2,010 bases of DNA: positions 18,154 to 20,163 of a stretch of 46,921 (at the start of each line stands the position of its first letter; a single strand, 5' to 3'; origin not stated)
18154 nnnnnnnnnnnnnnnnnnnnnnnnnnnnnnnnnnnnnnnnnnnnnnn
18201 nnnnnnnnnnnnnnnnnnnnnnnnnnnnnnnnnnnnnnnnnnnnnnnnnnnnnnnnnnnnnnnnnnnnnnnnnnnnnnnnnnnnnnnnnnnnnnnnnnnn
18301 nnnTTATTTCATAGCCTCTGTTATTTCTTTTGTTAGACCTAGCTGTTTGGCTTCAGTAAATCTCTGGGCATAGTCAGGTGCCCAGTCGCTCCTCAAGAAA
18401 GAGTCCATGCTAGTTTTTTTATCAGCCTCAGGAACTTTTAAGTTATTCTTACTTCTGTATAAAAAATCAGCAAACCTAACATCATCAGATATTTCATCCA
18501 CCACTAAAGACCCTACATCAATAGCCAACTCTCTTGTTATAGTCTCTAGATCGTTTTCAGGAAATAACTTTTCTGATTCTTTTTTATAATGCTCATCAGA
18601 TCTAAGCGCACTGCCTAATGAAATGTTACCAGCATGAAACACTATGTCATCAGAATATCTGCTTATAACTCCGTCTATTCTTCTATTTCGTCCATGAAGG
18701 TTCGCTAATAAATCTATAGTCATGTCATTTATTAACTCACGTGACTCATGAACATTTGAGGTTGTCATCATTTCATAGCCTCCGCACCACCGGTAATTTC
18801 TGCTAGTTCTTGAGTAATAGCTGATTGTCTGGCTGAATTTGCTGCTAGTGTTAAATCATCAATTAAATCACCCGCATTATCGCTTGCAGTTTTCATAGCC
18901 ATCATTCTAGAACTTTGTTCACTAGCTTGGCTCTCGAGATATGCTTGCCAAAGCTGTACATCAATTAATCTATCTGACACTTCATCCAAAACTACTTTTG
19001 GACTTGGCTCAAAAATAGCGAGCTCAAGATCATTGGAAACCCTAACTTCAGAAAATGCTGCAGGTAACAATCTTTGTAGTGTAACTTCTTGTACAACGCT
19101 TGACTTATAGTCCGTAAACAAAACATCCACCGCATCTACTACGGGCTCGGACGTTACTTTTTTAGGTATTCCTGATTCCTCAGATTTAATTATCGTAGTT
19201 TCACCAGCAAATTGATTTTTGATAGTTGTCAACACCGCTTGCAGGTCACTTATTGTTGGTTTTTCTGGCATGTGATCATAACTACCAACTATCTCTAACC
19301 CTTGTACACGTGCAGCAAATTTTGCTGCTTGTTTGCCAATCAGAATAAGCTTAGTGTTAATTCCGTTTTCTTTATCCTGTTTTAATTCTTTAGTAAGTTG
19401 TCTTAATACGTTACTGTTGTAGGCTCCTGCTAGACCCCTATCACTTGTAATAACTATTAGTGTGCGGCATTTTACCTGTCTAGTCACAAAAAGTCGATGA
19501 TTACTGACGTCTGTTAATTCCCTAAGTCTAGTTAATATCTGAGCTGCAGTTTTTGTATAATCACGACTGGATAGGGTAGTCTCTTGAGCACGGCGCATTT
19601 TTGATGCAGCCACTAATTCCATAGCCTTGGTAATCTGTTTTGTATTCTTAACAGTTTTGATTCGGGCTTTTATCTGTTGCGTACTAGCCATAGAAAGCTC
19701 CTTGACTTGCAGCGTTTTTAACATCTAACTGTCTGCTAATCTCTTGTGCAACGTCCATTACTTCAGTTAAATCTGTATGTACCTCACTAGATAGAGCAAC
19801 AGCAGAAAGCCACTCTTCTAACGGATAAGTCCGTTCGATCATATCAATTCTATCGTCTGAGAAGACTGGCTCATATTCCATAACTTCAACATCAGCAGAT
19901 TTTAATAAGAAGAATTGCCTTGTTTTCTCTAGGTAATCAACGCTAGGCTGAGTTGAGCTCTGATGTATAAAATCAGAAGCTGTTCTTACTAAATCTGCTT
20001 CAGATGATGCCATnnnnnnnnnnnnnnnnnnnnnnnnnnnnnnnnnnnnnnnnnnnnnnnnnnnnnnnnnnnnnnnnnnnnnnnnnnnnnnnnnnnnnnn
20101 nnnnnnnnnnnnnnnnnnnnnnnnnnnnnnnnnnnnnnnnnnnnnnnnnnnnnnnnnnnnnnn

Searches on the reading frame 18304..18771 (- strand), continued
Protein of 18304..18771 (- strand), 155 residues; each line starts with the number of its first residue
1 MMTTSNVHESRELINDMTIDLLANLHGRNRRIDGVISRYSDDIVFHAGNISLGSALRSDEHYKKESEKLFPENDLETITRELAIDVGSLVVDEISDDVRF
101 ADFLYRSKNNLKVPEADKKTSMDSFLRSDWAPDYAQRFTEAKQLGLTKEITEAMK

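Call 63: fold_search(model_id=the predicted structure, library=pdb)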
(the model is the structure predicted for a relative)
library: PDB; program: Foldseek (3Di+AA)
matches with E <= 10: 124; with E <= 0.001: 0
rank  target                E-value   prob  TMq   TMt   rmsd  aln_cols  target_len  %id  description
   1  3mpi_A                1.5e+00  0.16  0.28  0.15  12.7       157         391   13  Structure of the glutaryl-coenzyme A dehydrogenase glutaryl-CoA complex (released 2010-08-18)
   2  8d9p                  1.5e+00  0.06  0.17  0.14  14.0       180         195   12  De Novo Photosynthetic Reaction Center Protein Equipped with Heme B and Mn(II) cations (released 2022-09-28)
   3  3mpi_B                1.7e+00  0.13  0.26  0.14  12.9       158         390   13  Structure of the glutaryl-coenzyme A dehydrogenase glutaryl-CoA complex (released 2010-08-18)
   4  5vl4                  2.0e+00  0.10  0.25  0.26  14.9       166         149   11  Accidental minimum contact crystal lattice formed by a redesigned protein oligomer (released 2018-05-23)
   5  1lw1_A                2.0e+00  0.07  0.21  0.20  13.5       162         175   11  Crystal Structure Of Mycobacterium Tuberculosis Alkylperoxidase Ahpd H137F mutant (released 2002-07-17)
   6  9deh_A                2.2e+00  0.08  0.22  0.22  12.2       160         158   14  The designed serine hydrolase known as win31 (released 2025-02-19)
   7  9gm7_D                2.2e+00  0.06  0.20  0.13  15.2       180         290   10  MukBEF in a nucleotide-bound state with open neck gate (monomer) (released 2025-03-26)
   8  5vjs                  2.4e+00  0.06  0.21  0.19  13.6       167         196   10  De Novo Photosynthetic Reaction Center Protein Equipped with Heme B, a synthetic Zn porphyrin, and Zn(II) cations (released 2018-04-25)
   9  3mpj_B                2.5e+00  0.12  0.28  0.15  12.7       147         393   13  Structure of the glutaryl-coenzyme A dehydrogenase (released 2010-08-18)
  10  7bha_B                2.6e+00  0.08  0.24  0.19  10.3       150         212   13  Escherichia coli YtfE (released 2021-04-21)
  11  6wgz_B                2.9e+00  0.06  0.20  0.20  16.7       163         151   13  Crystal structure of HyBcl-2-4 with HyBak1 BH3 (released 2021-04-21)
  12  1gu9_F                2.9e+00  0.04  0.19  0.18  14.6       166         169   11  Crystal Structure of Mycobacterium tuberculosis Alkylperoxidase AhpD (released 2002-02-14)
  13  2xpx_A                3.1e+00  0.08  0.26  0.26  16.0       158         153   10  Crystal structure of BHRF1:Bak BH3 complex (released 2011-01-26)
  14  5aqd_M                3.2e+00  0.06  0.23  0.20  16.1       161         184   13  Crystal structure of Phormidium Phycoerythrin at pH 8.5 (released 2016-06-29)
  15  3mpj_A                3.6e+00  0.09  0.26  0.14  12.8       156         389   13  Structure of the glutaryl-coenzyme A dehydrogenase (released 2010-08-18)
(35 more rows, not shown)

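Call 97: fold_search(model_id=the predicted structure, library=viral)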
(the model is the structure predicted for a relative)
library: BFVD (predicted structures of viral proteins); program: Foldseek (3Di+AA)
matches with E <= 10: 133; with E <= 0.001: 0
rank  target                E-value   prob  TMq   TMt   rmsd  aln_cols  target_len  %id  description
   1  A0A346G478            1.1e+00  0.14  0.28  0.11  12.8       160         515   16  (no name in the UniProt tables at hand)
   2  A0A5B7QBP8            1.4e+00  0.06  0.20  0.07  18.8       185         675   14  (no name in the UniProt tables at hand)
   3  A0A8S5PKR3            1.5e+00  0.28  0.38  0.42  11.1       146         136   13  Uncharacterized protein [Myoviridae sp. ctIyl4]
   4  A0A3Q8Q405            1.8e+00  0.04  0.17  0.07  15.9       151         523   10  Uncharacterized protein [Sulfolobales Beppu rod-shaped virus 1]
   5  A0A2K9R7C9            1.9e+00  0.14  0.28  0.21  11.3       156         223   11  (no name in the UniProt tables at hand)
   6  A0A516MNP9            1.9e+00  0.09  0.21  0.23  11.4       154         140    8  (no name in the UniProt tables at hand)
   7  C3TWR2                1.9e+00  0.06  0.20  0.08  16.6       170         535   11  Hoar [Euproctis pseudoconspersa nucleopolyhedrovirus]
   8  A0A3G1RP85            2.1e+00  0.11  0.29  0.26   9.0       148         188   14  NS4 protein [Wad Medani virus]
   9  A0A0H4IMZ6            2.1e+00  0.09  0.26  0.24   8.3       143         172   16  Uncharacterized protein [Pseudoalteromonas phage H101]
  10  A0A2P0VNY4            2.1e+00  0.08  0.19  0.19  12.0       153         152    8  Uncharacterized protein [Tetraselmis virus 1]
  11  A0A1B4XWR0            2.2e+00  0.05  0.21  0.17  19.8       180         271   14  Uncharacterized protein [Tenacibaculum phage pT24]
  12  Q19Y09                2.3e+00  0.08  0.24  0.25  12.1       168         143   11  Membrane protein [Mycobacterium phage Wildcat]
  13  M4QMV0                2.4e+00  0.10  0.26  0.28  11.8       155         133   10  (no name in the UniProt tables at hand)
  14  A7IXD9                2.4e+00  0.03  0.15  0.12  15.5       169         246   11  Uncharacterized protein B614R [Paramecium bursaria Chlorella virus NY2A]
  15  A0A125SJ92            2.5e+00  0.06  0.20  0.21  10.9       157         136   10  (no name in the UniProt tables at hand)
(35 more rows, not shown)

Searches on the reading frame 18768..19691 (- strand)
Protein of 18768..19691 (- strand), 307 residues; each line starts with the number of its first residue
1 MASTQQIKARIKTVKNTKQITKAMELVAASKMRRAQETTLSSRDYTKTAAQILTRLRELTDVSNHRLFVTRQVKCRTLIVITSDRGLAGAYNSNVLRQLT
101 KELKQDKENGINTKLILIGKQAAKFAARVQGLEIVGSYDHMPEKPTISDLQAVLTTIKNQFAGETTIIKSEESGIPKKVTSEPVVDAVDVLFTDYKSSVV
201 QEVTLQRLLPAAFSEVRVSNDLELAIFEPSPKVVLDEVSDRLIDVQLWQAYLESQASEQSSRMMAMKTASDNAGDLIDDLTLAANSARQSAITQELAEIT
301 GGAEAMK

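Call 3: search_protein_families(library=pfam, proteins=[window:18768-19691:-], max_evalue=1)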
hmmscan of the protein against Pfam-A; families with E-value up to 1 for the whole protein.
window:18768-19691:- (307 aa): 4 families
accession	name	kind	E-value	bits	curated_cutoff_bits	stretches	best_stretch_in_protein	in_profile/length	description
PF00231.24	ATP-synt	-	1.4e-83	281.3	39.9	1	4-306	2-285/285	ATP synthase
PF03167.25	UDG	-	0.015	15.8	24.3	1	44-131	27-102/141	Uracil DNA glycosylase superfamily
PF19556.4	PRTRC_E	-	0.064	13.4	26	1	8-68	110-171/175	PRTRC system protein E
PF10496.14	Syntaxin-18_N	-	0.21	12.3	30.6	0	3-62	3-63/87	SNARE-complex protein Syntaxin-18 N-terminus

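Call 5: find_related_loci(query=window:18768-19691:-, collection=genome_contigs, flank=7000)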
Query window:18768-19691:- (307 aa) in genome_contigs; peptide patterns used: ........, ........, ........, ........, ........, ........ (x = any residue, [..] = any of these).
600 stretches matched a pattern (row limit reached: there are more); 570 encode a relative of the query (tblastn E <= 1e-3); the best 80 are kept; 80 distinct loci.
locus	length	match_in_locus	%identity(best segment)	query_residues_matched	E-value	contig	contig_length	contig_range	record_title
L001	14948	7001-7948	72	1-307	3e-149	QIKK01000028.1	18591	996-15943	MAG: Candidatus Saccharibacteria bacterium isolate SZUA-47 Ga0063293_10003064, whole genome shotgun sequence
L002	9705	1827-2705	72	1-307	6e-147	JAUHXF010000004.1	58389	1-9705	MAG: bacterium isolate 2_bin.50 NODE_473_length_58389_cov_1.822062, whole genome shotgun sequence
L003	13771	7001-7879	69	1-306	4e-135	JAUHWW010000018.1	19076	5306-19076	MAG: bacterium isolate 2_bin.36 NODE_1908_length_19076_cov_1.101430, whole genome shotgun sequence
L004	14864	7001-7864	62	1-307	2e-119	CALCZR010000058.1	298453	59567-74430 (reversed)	MAG TPA_asm: uncultured Candidatus Saccharibacteria bacterium isolate SRR6231146_bin.58_CONCOCT_v1.1_MAG genome assembly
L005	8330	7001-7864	60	1-307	4e-119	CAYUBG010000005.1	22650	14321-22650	MAG TPA_asm: uncultured Candidatus Saccharibacteria bacterium isolate SRP170004_co1_3 genome assembly, contig: NODE_3441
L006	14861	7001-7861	61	1-306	4e-119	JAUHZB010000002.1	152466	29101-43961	MAG: bacterium isolate 3_bin.93 NODE_198_length_152466_cov_1.528538, whole genome shotgun sequence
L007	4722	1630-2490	61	1-306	2e-119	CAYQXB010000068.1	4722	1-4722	MAG TPA_asm: uncultured Candidatus Saccharibacteria bacterium isolate SRP344714_co2_174 genome assembly, contig: NODE_46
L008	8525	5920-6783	62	1-307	8e-118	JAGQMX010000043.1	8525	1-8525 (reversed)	MAG: Candidatus Saccharibacteria bacterium isolate HKST-UBA53 2011-04-20_1_(paired)_contig_150685, whole genome shotgun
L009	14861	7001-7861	60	1-306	2e-116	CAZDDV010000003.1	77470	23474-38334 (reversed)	MAG TPA_asm: uncultured Candidatus Saccharibacteria bacterium isolate SRP128246_co1_521 genome assembly, contig: NODE_26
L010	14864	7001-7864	60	1-307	2e-115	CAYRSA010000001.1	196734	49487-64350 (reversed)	MAG TPA_asm: uncultured Candidatus Saccharibacteria bacterium isolate SRP173033_co1_291 genome assembly, contig: NODE_58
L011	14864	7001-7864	59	1-307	2e-115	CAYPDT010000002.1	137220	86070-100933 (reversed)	MAG TPA_asm: uncultured Candidatus Saccharibacteria bacterium isolate SRP170004_co1_264 genome assembly, contig: NODE_11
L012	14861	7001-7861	59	1-306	5e-115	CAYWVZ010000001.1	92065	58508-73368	MAG TPA_asm: uncultured Candidatus Saccharibacteria bacterium isolate SRP344714_co2_350 genome assembly, contig: NODE_49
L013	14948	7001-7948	58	1-307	2e-114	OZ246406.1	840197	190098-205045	MAG: uncultured Candidatus Saccharibacteria bacterium isolate SRP298887_co1_104 genome assembly, chromosome: 1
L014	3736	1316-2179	57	1-307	5e-116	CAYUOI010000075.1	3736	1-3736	MAG TPA_asm: uncultured Candidatus Saccharibacteria bacterium isolate SRP200132_co1_569 genome assembly, contig: NODE_51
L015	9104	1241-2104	59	1-307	7e-114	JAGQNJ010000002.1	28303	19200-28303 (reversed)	MAG: Candidatus Saccharibacteria bacterium isolate HKST-UBA65 NODE_2_length_28303_cov_3.441756, whole genome shotgun seq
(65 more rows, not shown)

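Call 76: find_related_loci(query=window:18768-19691:-, collection=metagenome_contigs, flank=4000)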
Query window:18768-19691:- (307 aa) in metagenome_contigs; peptide patterns used: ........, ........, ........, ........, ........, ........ (x = any residue, [..] = any of these).
600 stretches matched a pattern (row limit reached: there are more); 537 encode a relative of the query (tblastn E <= 1e-3); the best 80 are kept; 80 distinct loci.
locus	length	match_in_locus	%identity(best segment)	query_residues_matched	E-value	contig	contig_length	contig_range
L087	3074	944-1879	76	1-306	5e-165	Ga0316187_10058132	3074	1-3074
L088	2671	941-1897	74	1-307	4e-163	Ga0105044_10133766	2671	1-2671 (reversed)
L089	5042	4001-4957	74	1-307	1e-154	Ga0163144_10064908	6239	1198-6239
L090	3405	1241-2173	73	1-307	7e-154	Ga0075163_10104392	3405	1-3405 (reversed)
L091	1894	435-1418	68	1-307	3e-156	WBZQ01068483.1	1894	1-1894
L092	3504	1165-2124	70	1-306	2e-149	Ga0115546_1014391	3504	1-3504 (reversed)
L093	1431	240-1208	68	1-306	4e-154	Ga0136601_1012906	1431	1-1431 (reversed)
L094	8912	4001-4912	70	1-306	3e-141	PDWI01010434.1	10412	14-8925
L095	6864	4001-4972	68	1-306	3e-141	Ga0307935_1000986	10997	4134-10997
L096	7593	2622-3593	68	1-306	3e-141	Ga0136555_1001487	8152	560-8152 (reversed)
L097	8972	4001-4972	68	1-306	3e-141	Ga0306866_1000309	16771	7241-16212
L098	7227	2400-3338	62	1-307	2e-123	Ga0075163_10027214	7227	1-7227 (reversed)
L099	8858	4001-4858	63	7-307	1e-119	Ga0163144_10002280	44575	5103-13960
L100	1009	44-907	61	1-307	2e-131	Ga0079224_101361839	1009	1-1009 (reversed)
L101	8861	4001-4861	60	1-306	8e-117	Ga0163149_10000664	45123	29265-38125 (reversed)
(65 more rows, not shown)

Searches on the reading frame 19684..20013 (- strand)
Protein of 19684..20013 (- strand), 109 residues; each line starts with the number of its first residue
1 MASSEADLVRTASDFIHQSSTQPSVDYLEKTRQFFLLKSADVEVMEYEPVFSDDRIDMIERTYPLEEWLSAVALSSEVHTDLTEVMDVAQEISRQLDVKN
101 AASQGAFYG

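Call 3: search_protein_families(library=pfam, proteins=[window:19684-20013:-], max_evalue=1)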
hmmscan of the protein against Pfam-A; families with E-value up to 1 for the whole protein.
window:19684-20013:- (109 aa): 1 family
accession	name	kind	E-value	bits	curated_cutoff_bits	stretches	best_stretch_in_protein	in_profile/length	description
PF20058.4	DUF6457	-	0.2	12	27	1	64-96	5-35/80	Domain of unknown function (DUF6457)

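Call 4: search_protein_families(library=ncbifam, proteins=[window:19684-20013:-], max_evalue=1)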
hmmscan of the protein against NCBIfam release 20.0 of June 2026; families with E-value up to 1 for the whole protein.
window:19684-20013:- (109 aa): 0 families

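Call 18: search_protein_families(library=pfam, alignment_id=A1, max_evalue=0.001)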
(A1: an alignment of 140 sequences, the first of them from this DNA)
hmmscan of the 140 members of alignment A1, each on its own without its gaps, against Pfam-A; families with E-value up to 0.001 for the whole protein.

A. member 1, seq(109 aa): 0 families

B. families by the number of members that match (of 140 scanned): 2 families
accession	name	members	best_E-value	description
PF05635.17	23S_rRNA_IVP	5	4.3e-39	23S rRNA-intervening sequence protein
PF22296.2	bAvd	1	9e-07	bAvd-like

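Call 56: search_protein_families(library=padloc, proteins=[window:19684-20013:-], max_evalue=1)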
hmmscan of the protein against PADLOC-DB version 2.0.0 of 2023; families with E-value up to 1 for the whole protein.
window:19684-20013:- (109 aa): 0 families

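Call 57: search_protein_families(library=phrogs, proteins=[window:19684-20013:-], max_evalue=1)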
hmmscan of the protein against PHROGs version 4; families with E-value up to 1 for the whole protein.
window:19684-20013:- (109 aa): 1 family
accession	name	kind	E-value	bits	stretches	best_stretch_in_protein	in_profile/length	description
phrog_28844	-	unknown function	0.2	12.4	1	28-100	105-181/194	-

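Call 74: find_homologous_proteins(query=A5, max_evalue=0.1)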
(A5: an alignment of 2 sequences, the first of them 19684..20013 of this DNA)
Query A5 (2 sequences) (109 aa, profile of the alignment): 2 proteins with E <= 0.1 among 35 candidates.
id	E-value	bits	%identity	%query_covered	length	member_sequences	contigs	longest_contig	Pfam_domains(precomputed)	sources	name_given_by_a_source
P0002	2.9e-53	197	100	100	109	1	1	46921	-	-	-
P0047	2.9e-32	129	-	-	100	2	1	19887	-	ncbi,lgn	-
